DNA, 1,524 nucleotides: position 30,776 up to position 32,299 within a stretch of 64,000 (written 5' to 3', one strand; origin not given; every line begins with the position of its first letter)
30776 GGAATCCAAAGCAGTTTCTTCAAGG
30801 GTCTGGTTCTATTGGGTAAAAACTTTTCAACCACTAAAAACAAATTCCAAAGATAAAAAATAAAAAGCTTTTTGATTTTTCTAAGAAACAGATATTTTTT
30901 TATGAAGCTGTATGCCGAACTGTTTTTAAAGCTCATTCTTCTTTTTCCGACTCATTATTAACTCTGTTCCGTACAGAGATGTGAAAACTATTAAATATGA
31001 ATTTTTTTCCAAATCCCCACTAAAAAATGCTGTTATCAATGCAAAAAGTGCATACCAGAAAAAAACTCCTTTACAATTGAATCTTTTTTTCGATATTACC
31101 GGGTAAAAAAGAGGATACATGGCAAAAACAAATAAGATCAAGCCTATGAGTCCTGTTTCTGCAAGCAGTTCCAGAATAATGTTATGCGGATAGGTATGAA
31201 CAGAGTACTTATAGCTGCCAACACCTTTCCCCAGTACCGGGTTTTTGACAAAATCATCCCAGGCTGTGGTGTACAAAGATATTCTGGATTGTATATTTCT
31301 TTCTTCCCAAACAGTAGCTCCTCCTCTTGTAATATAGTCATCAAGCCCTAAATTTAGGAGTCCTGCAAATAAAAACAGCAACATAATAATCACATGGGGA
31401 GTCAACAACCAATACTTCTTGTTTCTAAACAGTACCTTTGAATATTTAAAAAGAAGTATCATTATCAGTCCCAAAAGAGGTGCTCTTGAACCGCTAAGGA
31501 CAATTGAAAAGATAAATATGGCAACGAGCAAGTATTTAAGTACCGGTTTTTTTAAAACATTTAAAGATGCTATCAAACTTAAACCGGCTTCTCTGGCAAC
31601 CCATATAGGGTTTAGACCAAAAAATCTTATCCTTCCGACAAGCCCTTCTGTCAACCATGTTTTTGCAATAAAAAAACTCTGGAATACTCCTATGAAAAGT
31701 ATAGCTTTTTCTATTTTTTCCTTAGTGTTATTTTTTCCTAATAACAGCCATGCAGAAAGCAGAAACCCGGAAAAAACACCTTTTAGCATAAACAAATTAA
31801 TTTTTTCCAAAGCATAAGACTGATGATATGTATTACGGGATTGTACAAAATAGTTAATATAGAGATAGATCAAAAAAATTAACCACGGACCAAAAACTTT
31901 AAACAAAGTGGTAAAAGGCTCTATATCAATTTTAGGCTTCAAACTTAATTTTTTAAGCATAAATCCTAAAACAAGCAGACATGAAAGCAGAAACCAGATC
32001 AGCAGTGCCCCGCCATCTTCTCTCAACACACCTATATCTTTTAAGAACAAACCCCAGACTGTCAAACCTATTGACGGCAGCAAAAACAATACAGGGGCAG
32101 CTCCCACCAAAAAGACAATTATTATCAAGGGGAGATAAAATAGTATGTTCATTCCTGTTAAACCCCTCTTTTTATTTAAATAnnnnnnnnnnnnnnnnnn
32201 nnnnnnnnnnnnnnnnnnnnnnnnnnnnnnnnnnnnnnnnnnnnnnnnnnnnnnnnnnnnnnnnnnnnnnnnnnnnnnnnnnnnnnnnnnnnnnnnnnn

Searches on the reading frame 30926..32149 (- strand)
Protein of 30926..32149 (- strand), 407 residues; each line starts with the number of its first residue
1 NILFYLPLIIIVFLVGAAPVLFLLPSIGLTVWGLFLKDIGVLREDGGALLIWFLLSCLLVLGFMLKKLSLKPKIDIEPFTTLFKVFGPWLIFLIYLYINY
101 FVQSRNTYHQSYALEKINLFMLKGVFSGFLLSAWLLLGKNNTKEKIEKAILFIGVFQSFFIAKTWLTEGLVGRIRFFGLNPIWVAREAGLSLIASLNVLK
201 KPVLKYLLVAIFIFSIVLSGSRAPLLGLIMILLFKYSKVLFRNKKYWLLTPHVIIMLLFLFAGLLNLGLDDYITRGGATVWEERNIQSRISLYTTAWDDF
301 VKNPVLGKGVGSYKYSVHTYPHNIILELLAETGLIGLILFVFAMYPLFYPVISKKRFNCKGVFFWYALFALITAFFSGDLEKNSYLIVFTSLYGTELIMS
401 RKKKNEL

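Call 39: search_protein_families(library=pfam, proteins=[window:30926-32149:-], max_evalue=0.0001)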
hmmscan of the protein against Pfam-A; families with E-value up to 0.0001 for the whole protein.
window:30926-32149:- (407 aa): 1 family
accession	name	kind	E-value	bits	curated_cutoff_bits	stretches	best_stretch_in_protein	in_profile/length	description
PF04932.20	Wzy_C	-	2.9e-16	60.1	31.7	1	208-341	2-149/149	O-Antigen ligase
